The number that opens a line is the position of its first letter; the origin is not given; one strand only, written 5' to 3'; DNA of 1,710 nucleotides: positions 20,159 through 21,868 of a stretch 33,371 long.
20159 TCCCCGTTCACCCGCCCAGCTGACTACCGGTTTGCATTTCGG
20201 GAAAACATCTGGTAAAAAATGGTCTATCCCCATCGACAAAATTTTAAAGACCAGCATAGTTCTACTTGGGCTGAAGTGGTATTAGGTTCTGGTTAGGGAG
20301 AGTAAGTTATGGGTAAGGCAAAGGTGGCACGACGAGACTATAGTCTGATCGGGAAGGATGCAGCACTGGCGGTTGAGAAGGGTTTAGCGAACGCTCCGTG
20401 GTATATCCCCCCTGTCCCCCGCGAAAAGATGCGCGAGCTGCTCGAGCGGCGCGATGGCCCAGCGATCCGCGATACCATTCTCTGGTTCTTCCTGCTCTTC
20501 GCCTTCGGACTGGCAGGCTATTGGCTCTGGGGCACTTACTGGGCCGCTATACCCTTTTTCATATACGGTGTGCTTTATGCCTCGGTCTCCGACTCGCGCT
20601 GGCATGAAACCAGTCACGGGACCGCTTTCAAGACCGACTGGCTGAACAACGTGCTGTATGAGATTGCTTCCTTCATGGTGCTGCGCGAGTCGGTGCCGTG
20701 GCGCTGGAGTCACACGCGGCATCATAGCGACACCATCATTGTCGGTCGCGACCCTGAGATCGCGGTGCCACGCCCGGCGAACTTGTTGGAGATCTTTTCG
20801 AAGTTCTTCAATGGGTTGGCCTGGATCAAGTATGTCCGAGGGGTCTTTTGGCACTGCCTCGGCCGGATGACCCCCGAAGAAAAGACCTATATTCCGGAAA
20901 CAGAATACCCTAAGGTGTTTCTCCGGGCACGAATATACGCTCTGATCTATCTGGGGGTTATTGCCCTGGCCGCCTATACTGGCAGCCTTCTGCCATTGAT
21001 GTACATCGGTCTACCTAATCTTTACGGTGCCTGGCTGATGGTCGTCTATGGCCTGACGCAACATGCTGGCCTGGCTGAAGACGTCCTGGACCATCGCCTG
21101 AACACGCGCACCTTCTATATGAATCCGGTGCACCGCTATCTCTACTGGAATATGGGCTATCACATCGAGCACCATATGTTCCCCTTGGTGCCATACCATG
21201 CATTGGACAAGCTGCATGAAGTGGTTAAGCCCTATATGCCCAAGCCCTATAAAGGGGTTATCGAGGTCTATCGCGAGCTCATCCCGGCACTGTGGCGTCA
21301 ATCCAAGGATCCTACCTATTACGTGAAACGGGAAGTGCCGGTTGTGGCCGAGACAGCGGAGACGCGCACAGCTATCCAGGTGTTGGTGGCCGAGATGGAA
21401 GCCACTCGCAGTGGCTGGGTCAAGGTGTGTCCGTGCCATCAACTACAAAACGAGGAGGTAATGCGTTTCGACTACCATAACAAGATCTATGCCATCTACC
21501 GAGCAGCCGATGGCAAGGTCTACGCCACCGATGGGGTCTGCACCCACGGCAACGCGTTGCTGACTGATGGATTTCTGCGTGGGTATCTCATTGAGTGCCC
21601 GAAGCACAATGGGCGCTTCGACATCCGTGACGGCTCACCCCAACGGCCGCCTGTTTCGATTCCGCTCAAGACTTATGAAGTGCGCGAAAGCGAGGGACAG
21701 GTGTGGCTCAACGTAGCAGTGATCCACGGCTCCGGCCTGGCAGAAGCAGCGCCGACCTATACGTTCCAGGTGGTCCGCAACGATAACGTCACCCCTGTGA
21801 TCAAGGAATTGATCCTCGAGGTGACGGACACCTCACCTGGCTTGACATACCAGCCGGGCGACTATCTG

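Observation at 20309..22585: Self-sufficient membrane di-iron oxygenase: desaturase-family domain fused to a Rieske ferredoxin and an NqrF-like reductase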

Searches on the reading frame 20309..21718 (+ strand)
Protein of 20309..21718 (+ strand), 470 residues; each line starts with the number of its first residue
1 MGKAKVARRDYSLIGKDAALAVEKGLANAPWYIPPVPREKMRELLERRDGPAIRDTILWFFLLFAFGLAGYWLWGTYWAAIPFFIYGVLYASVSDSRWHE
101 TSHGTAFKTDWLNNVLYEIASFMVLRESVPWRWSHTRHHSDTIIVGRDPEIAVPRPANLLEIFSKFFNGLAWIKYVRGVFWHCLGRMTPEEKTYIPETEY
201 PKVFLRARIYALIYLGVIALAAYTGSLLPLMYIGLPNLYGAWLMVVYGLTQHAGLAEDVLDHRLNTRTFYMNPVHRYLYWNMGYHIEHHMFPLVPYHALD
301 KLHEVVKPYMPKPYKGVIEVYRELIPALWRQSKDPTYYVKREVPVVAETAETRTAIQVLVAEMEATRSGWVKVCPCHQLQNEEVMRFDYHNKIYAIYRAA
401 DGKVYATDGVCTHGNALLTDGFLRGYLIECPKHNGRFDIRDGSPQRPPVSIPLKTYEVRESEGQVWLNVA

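Call 74: predict_structure(alignment_id=A2)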
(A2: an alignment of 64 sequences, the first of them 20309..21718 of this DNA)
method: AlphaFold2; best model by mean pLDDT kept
length: 470 residues; sequences in the alignment: 64
mean_pLDDT: 82.0   pTM: 0.82
mean pLDDT of the five models: 82.0, 81.9, 80.9, 80.8, 77.0
residues with pLDDT >= 90: 185; 70-90: 197; 50-70: 54; < 50: 34
segments of 3 or more residues with pLDDT < 50: 1-11, 23-30, 142-146, 256-261, 353-355
pLDDT, mean of each block of 10 residues (from residue 1): 45 53 48 77 87 92 96 95 92 78 85 92 90 75 52 79 86 92 94 87 97 96 95 83 82 53 70 87 83 87 90 88 89 81 62 56 77 91 91 93 94 79 89 82 80 93 92
secondary structure, 60 per line:
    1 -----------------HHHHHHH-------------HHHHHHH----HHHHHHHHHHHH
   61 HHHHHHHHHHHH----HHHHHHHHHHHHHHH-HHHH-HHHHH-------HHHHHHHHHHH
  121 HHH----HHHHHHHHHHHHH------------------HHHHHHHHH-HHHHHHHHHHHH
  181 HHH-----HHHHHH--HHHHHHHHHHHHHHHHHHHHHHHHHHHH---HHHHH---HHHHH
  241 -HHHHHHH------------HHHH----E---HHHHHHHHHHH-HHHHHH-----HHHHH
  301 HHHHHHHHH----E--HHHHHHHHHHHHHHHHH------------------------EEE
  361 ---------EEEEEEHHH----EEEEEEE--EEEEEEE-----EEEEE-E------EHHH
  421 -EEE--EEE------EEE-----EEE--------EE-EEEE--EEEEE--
elements in order: H18-24 H38-44 H49-72 H77-91 H93-96 H98-102 H110-123 H128-140 H159-167 H169-183 H189-194 H197-224 H228-232 H236-240 H242-248 H261-264 H273-283 H285-290 H296-309 H317-333 E358-360 E370-375 E383-389 E392-398 E404-408 E422-424 E427-429 E436-438 E444-446 E458-461 E464-468

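Call 76: fold_search(model_id=the predicted structure, library=pdb)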
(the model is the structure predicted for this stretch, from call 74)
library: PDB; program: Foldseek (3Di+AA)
matches with E <= 10: 418; with E <= 0.001: 141
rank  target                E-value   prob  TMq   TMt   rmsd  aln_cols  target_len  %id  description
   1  5bok                  6.2e-10  1.00  0.21  0.94   1.1       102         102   36  Ferredoxin component of 3-nitrotoluene dioxygenase from Diaphorobacter sp. strain DS2 (released 2016-07-27)
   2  2de5_E                2.4e-09  1.00  0.21  0.91   1.0       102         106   38  Crystal structure of the electron transfer complex between oxygenase and ferredoxin in carbazole 1,9a-dioxygenase (released 2006-12-05)
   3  4nb9_E                3.4e-09  1.00  0.21  0.86   1.0       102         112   38  Oxygenase with Ile262 replaced by Val and ferredoxin complex of carbazole 1,9a-dioxygenase (released 2014-03-26)
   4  2de5_D                3.8e-09  1.00  0.20  0.89   1.0        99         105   39  Crystal structure of the electron transfer complex between oxygenase and ferredoxin in carbazole 1,9a-dioxygenase (released 2006-12-05)
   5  7buh                  4.2e-09  1.00  0.20  0.83   1.2       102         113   36  Reduced ferredoxin of carbazole 1,9a-dioxygenase (released 2021-04-07)
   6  4nb8_E                4.4e-09  1.00  0.21  0.87   1.0       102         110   38  Oxygenase with Ile262 replaced by Leu and ferredoxin complex of carbazole 1,9a-dioxygenase (released 2014-03-26)
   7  4nbb_E                4.6e-09  1.00  0.21  0.85   1.0       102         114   38  Carbazole- and oxygen-bound oxygenase with Ile262 replaced by Val and ferredoxin complex of carbazole 1,9a-dioxygenase (released 2014-03-26)
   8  4nbe_E                5.1e-09  1.00  0.21  0.87   1.0       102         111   38  Fluorene-bound oxygenase with Phe275 replaced by Trp and ferredoxin complex of carbazole 1,9a-dioxygenase (form2) (released 2014-03-26)
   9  2de7_E                7.0e-09  1.00  0.21  0.90   1.0       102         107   38  The substrate-bound complex between oxygenase and ferredoxin in carbazole 1,9a-dioxygenase (released 2006-12-05)
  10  1vck                  7.0e-09  1.00  0.21  0.91   1.1       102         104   36  Crystal structure of ferredoxin component of carbazole 1,9a-dioxygenase of Pseudomonas resinovorans strain CA10 (released 2005-03-01)
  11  4nbc_F                7.7e-09  1.00  0.20  0.91   1.0        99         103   39  Oxygenase with Phe275 replaced by Trp and ferredoxin complex of carbazole 1,9a-dioxygenase (form1) (released 2014-03-26)
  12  7bui_E                1.2e-08  1.00  0.21  0.88   1.5       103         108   36  Complex of reduced oxygenase and oxidized ferredoxin in carbazole 1,9a- dioxygenase (released 2021-04-07)
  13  6llh_F                1.7e-08  1.00  0.20  0.89   1.0        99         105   37  Biphenyl-2,3-diol-soaked resting complex of Oxy and Fd in carbazole 1,9a-dioxygenase (released 2021-01-27)
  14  2qpz                  1.8e-08  1.00  0.21  0.93   1.1       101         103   36  Naphthalene 1,2-dioxygenase Rieske ferredoxin (released 2008-09-02)
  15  7bui_D                2.0e-08  1.00  0.20  0.93   1.1        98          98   39  Complex of reduced oxygenase and oxidized ferredoxin in carbazole 1,9a- dioxygenase (released 2021-04-07)
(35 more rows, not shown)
